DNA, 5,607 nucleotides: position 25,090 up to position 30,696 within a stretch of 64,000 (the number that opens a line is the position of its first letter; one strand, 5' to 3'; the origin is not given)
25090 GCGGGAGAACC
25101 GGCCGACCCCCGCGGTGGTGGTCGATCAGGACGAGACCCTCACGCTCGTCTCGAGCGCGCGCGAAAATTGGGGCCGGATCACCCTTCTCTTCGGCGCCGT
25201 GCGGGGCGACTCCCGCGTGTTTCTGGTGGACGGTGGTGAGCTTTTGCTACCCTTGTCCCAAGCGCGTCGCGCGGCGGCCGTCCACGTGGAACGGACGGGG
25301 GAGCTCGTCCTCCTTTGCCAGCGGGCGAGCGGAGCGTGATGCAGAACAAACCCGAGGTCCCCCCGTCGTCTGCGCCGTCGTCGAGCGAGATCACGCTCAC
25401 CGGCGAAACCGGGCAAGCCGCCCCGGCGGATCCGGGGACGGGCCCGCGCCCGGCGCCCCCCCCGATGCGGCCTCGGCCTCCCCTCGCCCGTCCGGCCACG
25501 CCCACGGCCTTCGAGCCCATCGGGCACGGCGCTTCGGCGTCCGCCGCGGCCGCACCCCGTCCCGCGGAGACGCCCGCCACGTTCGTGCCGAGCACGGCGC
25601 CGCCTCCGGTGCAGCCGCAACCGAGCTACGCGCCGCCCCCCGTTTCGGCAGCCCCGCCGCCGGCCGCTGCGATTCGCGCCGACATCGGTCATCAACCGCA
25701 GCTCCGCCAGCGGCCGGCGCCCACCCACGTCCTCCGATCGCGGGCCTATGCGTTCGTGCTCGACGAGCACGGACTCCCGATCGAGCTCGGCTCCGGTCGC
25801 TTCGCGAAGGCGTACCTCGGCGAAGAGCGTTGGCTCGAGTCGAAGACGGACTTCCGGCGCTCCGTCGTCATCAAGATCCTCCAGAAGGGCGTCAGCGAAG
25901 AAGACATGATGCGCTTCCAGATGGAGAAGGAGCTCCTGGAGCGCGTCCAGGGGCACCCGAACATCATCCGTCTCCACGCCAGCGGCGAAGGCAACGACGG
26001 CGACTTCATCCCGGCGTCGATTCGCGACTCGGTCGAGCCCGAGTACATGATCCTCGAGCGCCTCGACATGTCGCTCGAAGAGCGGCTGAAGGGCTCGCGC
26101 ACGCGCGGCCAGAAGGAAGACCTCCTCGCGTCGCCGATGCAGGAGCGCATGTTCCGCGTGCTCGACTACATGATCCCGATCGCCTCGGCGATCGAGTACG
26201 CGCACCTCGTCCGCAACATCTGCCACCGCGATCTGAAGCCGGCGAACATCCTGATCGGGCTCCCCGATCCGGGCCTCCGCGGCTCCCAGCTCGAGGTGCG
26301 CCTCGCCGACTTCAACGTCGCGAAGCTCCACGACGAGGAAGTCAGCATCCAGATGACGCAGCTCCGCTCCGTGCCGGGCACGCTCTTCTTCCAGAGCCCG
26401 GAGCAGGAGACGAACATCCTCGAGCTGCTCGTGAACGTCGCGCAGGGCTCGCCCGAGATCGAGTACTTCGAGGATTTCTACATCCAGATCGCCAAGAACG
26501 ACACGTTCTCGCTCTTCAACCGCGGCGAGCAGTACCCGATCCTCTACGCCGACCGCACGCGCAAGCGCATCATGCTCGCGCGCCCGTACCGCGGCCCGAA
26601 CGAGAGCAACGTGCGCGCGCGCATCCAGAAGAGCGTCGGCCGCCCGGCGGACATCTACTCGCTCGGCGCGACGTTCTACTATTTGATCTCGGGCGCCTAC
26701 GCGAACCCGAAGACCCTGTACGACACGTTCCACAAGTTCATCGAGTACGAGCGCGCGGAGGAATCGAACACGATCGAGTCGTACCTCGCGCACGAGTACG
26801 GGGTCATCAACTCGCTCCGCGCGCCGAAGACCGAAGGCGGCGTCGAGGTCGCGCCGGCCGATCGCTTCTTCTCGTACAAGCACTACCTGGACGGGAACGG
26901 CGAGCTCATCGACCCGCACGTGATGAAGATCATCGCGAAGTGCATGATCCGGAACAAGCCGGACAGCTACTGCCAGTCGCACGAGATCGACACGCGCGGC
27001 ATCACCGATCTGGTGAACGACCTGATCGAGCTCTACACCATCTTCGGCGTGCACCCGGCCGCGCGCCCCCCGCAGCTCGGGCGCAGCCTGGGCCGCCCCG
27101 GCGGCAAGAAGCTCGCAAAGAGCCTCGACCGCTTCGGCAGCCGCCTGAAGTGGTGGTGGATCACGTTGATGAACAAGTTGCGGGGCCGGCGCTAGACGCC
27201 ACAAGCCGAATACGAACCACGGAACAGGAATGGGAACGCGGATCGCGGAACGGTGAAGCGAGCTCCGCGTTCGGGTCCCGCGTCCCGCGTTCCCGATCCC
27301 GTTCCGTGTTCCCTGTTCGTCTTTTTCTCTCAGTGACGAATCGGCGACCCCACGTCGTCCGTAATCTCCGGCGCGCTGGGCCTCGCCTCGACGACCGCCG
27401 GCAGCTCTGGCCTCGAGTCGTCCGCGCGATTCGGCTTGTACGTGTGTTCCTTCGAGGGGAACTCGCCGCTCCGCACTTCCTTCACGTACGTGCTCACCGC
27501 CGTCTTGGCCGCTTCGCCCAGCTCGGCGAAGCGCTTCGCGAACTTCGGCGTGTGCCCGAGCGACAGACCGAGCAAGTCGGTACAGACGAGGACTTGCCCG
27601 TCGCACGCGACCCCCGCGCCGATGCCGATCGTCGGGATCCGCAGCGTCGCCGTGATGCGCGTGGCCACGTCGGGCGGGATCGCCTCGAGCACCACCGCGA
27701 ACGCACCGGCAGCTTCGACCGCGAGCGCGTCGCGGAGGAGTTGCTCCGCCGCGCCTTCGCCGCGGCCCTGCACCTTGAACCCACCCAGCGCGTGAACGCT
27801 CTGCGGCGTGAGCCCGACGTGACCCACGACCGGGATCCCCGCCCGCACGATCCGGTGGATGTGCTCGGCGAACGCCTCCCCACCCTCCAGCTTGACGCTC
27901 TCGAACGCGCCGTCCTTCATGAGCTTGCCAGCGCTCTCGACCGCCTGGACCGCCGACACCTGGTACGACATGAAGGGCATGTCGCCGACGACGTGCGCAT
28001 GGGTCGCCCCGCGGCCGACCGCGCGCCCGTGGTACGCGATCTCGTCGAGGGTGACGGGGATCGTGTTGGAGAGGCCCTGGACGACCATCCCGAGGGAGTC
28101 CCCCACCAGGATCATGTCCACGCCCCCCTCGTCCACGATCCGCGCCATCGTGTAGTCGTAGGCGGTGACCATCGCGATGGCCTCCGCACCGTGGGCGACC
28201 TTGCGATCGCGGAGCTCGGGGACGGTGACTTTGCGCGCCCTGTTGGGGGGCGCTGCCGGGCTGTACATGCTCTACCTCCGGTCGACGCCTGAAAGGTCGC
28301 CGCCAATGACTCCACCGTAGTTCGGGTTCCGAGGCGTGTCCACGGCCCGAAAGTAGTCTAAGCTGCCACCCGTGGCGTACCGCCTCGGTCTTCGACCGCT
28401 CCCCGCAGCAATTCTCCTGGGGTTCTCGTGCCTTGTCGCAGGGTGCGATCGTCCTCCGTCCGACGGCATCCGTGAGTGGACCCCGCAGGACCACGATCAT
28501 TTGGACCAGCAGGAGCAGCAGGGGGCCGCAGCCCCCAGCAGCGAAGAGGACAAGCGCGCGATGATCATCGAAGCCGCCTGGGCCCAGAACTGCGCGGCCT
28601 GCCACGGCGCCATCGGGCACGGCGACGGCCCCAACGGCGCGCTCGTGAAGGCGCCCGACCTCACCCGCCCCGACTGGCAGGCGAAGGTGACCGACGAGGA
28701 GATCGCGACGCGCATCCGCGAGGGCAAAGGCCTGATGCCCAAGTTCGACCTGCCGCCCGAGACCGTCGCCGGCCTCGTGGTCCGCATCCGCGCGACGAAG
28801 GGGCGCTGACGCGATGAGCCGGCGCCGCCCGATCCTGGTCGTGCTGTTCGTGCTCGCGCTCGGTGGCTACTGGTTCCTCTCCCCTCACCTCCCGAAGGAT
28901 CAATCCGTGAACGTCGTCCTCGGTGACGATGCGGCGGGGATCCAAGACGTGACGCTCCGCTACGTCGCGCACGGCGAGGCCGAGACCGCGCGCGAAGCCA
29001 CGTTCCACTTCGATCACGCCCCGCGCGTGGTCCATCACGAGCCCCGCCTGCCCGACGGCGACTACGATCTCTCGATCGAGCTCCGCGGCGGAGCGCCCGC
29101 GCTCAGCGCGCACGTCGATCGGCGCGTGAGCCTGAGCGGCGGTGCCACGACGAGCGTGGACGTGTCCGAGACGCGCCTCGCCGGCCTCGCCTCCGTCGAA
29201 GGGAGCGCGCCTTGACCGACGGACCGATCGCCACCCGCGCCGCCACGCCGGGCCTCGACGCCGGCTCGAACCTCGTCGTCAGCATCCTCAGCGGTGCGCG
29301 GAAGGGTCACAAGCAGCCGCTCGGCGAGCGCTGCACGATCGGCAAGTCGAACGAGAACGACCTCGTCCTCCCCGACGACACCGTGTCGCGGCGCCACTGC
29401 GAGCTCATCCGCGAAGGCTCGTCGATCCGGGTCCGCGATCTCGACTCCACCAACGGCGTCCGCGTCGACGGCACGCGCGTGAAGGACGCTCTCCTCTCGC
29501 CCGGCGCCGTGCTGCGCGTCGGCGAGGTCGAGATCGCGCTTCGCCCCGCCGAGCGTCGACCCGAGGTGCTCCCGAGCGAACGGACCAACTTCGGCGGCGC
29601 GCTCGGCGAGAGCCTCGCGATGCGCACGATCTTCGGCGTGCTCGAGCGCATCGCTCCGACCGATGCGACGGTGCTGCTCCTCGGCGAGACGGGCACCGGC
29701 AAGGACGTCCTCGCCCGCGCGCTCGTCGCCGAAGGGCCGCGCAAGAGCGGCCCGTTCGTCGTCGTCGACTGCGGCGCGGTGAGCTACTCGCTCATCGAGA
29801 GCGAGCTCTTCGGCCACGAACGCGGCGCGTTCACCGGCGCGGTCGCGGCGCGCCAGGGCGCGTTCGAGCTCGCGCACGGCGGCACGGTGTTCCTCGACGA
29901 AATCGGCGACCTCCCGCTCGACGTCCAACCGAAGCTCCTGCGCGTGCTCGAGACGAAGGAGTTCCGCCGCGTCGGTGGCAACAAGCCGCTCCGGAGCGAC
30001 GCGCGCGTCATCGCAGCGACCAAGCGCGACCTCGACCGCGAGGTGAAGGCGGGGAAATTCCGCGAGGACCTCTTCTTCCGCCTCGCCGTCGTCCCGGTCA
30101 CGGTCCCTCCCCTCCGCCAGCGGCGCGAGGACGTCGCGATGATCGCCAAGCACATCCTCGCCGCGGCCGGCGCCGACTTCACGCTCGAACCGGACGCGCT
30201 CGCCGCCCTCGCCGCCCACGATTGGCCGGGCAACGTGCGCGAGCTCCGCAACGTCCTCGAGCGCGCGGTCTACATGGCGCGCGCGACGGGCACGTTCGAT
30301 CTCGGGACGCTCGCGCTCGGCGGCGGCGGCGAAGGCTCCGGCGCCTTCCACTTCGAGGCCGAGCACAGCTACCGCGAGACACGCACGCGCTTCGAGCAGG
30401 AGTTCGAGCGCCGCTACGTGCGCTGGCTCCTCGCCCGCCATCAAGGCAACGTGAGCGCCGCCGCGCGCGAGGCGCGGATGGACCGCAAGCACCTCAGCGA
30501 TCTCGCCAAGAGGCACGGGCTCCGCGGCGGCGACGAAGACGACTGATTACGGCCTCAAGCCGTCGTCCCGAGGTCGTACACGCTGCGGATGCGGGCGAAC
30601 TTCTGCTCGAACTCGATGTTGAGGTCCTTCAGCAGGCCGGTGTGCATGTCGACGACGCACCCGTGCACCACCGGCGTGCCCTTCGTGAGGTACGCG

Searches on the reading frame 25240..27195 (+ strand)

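Call 66: search_protein_families(library=pfam, proteins=[window:25240-27195:+], max_evalue=0.0001)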
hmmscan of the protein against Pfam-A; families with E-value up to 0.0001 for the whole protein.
window:25240-27195:+ (651 aa): 2 families
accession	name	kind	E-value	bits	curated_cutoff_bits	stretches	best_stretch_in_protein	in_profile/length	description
PF00069.31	Pkinase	-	5.1e-21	75.7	31.7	1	182-388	6-167/263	Protein kinase domain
PF07714.23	PK_Tyr_Ser-Thr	-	1.6e-13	51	23.1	1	182-376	6-164/258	Protein tyrosine and serine/threonine kinase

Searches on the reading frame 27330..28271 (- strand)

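Call 67: search_protein_families(library=pfam, proteins=[window:27330-28271:-], max_evalue=0.0001)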
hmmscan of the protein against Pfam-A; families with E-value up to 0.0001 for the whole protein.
window:27330-28271:- (313 aa): 1 family
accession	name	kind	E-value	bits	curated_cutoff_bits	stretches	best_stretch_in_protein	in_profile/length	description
PF02548.21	Pantoate_transf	-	3.9e-111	371.1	28.7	1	14-273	1-258/259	Ketopantoate hydroxymethyltransferase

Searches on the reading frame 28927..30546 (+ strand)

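Call 67: search_protein_families(library=pfam, proteins=[window:28927-30546:+], max_evalue=0.0001)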
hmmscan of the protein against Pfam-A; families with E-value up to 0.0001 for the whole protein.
window:28927-30546:+ (539 aa): 7 families
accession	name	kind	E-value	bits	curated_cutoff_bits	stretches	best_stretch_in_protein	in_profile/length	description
PF00158.32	Sigma54_activat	-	3.2e-65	219.3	20.2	1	227-391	3-167/168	Sigma-54 interaction domain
PF16697.10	Yop-YscD_cpl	-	1.9e-19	70.1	33.2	1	120-208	2-93/94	Inner membrane component of T3SS, cytoplasmic domain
PF14532.12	Sigma54_activ_2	-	4.6e-18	66.2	25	1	226-396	1-138/138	Sigma-54 interaction domain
PF00498.31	FHA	-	8.5e-17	61.8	20.7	1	136-199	1-67/67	FHA domain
PF25601.1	AAA_lid_14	-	1.5e-16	60.4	27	1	397-453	1-62/87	AAA+ ATPase lid domain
PF07728.20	AAA_5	-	1.9e-07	31.6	22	1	249-366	2-122/139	AAA domain (dynein-related subfamily)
PF07724.20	AAA_2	-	1.4e-05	25.7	27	1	248-348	5-106/166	AAA domain (Cdc48 subfamily)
